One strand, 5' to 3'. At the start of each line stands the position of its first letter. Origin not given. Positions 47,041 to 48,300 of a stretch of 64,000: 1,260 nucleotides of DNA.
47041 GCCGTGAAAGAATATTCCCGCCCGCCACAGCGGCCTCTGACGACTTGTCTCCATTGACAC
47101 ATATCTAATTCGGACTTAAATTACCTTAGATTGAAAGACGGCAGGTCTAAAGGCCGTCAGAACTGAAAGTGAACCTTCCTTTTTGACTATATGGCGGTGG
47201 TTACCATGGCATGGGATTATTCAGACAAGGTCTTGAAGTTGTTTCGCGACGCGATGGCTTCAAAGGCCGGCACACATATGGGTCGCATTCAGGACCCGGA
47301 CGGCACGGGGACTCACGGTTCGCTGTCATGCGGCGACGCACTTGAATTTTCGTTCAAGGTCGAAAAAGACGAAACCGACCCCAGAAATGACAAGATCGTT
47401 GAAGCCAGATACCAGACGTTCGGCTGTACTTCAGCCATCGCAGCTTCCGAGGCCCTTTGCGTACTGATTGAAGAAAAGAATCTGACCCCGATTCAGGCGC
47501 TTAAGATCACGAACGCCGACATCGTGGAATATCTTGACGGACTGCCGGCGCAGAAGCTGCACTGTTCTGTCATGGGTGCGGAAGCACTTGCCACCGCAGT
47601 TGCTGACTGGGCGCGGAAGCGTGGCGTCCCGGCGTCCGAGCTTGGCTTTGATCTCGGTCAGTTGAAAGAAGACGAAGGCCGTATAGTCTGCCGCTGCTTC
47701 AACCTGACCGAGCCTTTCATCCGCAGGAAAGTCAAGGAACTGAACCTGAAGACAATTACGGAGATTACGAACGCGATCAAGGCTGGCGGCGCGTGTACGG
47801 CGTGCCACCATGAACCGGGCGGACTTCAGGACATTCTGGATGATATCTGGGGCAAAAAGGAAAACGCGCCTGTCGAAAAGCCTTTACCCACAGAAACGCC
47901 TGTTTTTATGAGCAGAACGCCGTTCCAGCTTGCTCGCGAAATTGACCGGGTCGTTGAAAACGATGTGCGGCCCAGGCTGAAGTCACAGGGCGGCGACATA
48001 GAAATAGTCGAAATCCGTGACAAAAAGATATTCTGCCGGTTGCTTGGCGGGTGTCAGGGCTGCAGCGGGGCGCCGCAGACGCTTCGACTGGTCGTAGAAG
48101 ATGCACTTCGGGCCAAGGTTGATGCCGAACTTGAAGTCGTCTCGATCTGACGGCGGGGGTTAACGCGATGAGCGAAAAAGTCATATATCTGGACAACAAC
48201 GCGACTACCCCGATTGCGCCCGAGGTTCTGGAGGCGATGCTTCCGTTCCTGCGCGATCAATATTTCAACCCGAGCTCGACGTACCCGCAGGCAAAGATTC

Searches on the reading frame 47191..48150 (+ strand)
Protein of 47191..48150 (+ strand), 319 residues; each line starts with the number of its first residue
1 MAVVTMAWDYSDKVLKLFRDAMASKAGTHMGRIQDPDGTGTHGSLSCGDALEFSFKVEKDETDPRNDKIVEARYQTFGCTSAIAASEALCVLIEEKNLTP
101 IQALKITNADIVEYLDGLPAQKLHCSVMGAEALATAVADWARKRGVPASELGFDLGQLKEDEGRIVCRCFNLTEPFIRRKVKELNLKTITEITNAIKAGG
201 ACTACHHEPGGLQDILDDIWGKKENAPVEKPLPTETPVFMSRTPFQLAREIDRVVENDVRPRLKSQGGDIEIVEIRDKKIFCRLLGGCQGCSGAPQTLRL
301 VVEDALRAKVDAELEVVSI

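Call 55: search_protein_families(library=pfam, proteins=[window:47191-48150:+], max_evalue=0.00001)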
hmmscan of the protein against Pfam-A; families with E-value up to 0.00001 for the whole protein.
window:47191-48150:+ (319 aa): 3 families
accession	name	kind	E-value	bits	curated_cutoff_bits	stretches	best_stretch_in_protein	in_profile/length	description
PF01592.21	NifU_N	-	8.4e-31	107.2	22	1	10-144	2-124/127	NifU-like N terminal domain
PF01106.22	NifU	-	5.6e-19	68.5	27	1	251-317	1-67/67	NifU-like domain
PF04324.20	Fer2_BFD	-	5.3e-11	43.1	26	1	165-208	1-43/50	BFD-like [2Fe-2S] binding domain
